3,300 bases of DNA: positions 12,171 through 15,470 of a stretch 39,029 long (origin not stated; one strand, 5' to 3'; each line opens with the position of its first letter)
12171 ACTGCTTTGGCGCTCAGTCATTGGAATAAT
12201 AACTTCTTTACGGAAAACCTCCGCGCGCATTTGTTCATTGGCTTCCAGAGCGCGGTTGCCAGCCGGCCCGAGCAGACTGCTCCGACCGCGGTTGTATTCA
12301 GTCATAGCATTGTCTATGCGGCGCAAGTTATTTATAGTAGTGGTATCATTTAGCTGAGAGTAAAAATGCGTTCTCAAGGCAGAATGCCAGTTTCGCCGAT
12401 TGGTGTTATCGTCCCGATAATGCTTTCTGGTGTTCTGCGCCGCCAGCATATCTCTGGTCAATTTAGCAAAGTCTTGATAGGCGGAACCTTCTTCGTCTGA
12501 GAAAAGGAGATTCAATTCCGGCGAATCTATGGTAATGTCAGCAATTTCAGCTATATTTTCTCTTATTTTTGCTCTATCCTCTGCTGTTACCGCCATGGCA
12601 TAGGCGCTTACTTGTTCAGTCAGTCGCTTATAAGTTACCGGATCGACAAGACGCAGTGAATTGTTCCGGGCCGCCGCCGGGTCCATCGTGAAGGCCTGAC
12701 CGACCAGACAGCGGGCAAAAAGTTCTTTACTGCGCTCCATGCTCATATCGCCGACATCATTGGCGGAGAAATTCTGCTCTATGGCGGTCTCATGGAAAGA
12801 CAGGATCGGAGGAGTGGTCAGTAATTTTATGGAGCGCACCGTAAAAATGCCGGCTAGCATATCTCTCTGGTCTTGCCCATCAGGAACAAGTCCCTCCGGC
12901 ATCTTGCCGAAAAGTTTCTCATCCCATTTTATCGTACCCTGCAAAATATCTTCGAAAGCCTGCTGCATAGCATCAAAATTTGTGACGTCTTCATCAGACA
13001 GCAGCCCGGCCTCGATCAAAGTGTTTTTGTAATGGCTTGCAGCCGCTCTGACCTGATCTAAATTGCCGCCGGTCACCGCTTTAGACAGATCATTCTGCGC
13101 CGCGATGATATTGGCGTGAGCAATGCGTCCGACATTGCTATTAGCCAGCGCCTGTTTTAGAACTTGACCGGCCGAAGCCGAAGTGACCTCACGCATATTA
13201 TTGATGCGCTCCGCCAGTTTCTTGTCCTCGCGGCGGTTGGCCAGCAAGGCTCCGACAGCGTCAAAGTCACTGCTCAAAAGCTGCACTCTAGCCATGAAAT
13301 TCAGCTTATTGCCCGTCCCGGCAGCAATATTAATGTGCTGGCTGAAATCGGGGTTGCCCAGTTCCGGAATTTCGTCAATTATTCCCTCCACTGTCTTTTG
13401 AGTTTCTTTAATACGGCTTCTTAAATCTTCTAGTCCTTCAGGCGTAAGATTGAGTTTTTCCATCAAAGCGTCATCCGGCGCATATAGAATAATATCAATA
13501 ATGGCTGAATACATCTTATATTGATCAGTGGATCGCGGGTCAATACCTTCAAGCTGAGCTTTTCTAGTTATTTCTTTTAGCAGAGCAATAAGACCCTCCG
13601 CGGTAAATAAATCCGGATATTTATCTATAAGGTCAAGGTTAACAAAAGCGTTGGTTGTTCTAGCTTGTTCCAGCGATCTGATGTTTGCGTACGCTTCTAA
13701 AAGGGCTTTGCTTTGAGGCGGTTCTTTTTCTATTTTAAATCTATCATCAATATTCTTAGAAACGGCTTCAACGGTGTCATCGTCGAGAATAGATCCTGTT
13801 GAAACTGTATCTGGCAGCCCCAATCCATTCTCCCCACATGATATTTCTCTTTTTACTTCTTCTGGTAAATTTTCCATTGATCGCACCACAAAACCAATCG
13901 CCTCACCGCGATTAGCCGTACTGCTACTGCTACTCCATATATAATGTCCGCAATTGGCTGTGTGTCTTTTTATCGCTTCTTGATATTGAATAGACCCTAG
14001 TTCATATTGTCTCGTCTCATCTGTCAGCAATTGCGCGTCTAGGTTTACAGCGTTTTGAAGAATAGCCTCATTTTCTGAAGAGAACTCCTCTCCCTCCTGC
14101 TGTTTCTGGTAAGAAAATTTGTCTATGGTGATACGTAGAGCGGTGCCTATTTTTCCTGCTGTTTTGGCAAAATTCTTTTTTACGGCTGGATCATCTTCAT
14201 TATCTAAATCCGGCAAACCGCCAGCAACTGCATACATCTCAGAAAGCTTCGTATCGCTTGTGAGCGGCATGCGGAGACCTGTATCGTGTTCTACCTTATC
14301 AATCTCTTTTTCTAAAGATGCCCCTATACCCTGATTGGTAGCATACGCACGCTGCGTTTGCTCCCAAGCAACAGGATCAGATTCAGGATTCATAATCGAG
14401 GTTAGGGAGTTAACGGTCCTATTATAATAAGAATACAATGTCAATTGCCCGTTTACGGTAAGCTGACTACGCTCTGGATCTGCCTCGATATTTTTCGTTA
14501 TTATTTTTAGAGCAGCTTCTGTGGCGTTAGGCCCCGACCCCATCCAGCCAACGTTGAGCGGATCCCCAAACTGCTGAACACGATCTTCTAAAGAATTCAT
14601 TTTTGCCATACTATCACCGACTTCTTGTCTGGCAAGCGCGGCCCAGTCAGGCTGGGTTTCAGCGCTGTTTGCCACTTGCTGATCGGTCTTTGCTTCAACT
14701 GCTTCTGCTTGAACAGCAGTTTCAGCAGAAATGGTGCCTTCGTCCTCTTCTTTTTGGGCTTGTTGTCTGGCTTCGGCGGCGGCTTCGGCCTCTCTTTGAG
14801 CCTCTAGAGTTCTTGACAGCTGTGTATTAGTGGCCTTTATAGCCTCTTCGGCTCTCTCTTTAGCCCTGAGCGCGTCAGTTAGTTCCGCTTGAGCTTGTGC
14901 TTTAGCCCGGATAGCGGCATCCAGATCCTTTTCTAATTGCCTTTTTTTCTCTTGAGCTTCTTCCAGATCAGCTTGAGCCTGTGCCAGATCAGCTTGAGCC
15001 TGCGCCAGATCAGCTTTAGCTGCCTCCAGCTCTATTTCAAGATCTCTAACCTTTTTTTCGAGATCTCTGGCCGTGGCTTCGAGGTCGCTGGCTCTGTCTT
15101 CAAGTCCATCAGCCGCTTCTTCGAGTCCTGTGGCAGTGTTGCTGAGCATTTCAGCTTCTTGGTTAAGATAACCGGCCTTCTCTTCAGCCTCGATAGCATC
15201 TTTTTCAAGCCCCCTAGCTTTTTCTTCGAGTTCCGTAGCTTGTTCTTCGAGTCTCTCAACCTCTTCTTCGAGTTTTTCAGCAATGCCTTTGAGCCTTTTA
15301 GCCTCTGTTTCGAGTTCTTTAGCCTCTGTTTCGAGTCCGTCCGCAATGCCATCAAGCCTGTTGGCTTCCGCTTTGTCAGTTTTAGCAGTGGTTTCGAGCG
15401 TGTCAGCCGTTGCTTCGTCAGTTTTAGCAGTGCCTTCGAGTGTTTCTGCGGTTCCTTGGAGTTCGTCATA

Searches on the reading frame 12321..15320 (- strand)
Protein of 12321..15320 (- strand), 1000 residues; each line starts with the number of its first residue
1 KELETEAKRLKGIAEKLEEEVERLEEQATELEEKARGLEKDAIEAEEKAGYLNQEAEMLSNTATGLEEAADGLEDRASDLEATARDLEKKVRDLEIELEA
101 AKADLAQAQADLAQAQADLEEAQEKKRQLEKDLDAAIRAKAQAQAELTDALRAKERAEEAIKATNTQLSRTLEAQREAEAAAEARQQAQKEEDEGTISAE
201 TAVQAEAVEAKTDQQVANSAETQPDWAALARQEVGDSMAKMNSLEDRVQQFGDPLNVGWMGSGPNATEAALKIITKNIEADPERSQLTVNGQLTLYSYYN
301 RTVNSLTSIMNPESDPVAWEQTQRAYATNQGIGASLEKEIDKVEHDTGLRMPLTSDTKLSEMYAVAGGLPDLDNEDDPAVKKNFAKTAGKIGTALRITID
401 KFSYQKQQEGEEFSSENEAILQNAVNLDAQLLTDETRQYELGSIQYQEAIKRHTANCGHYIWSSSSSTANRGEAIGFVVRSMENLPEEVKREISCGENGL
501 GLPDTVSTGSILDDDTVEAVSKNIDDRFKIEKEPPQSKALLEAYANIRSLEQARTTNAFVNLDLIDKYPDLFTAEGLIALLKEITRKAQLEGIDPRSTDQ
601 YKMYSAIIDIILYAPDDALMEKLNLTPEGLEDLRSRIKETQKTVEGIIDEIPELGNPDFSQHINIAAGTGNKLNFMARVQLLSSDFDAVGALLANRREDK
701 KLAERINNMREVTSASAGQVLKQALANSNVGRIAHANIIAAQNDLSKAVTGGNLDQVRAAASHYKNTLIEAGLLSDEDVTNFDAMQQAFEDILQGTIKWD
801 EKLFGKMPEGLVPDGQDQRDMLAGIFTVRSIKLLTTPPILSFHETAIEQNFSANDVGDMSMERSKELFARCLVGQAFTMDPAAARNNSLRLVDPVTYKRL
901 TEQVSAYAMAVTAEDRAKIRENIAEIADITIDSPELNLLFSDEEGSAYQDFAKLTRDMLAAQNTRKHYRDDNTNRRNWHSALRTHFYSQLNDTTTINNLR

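Call 5: search_protein_families(library=pfam, proteins=[window:12321-15320:-], max_evalue=0.1)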
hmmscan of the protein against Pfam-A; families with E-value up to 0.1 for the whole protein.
window:12321-15320:- (1000 aa): 3 families
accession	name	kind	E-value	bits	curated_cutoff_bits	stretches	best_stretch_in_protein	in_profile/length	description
PF15294.11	Leu_zip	-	0.0015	18.5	28.2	1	3-121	131-244/275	Leucine zipper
PF05309.16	TraE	-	0.057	13.3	24.8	0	274-302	129-157/182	TraE protein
PF15466.11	DUF4635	-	0.097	12.6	27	0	9-41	94-126/134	Domain of unknown function (DUF4635)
